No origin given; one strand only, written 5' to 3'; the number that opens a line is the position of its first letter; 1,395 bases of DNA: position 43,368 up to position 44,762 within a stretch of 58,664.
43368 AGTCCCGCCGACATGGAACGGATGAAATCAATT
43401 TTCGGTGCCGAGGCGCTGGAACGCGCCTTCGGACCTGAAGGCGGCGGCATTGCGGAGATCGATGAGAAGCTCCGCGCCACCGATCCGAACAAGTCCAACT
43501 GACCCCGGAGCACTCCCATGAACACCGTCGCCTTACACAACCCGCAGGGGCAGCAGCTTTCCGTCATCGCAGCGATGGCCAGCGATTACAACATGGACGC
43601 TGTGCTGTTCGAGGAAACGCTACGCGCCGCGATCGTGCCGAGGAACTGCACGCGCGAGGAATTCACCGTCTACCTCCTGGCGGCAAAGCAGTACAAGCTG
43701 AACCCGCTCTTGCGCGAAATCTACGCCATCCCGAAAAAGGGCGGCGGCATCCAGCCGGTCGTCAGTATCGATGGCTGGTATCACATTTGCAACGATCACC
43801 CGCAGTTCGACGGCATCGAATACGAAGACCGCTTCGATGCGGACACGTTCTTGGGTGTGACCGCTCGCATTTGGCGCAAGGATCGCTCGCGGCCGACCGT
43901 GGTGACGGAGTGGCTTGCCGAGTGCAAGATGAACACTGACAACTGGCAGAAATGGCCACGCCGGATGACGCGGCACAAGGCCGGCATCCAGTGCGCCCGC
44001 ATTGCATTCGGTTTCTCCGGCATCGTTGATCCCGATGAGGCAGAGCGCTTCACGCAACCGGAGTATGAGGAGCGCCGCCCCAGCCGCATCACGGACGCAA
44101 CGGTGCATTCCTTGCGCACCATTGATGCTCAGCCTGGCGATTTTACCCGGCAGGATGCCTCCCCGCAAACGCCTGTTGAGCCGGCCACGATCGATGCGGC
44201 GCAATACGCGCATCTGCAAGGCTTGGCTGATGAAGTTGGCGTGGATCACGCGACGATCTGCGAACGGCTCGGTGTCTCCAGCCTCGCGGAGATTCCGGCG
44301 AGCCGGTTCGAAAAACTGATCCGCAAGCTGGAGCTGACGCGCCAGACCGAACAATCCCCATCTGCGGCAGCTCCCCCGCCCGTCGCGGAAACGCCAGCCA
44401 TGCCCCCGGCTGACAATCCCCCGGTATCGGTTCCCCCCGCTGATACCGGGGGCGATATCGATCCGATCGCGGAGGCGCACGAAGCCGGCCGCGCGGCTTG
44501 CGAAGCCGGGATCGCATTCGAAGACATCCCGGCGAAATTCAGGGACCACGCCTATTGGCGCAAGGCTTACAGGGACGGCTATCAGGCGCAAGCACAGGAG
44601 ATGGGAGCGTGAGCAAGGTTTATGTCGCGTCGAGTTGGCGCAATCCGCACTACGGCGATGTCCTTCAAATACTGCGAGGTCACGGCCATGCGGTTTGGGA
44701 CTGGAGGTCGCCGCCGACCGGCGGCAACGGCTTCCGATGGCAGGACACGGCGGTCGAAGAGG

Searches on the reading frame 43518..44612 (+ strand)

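Call 92: search_protein_families(library=phrogs, proteins=[window:43518-44612:+], max_evalue=0.00001)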
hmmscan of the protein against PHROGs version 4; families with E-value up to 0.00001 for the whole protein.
window:43518-44612:+ (364 aa): 6 families
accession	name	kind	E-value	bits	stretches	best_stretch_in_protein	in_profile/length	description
phrog_252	-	DNA, RNA and nucleotide metabolism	3.5e-60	204.8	1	42-201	40-208/263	Bet-like ssDNA annealing protein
phrog_10056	-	DNA, RNA and nucleotide metabolism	3.4e-40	139.3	1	42-192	40-205/302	RecT-like ssDNA annealing protein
phrog_2780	-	DNA, RNA and nucleotide metabolism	2.4e-15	57.8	1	34-222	43-256/369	RecT-like ssDNA annealing protein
phrog_2760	-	DNA, RNA and nucleotide metabolism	4.5e-11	43.7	0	23-101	11-91/257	RecT-like ssDNA annealing protein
phrog_12233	-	DNA, RNA and nucleotide metabolism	1.6e-07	32.5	1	135-180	16-61/158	RecT-like ssDNA annealing protein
phrog_8375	-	unknown function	1.7e-07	32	1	27-83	19-78/79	-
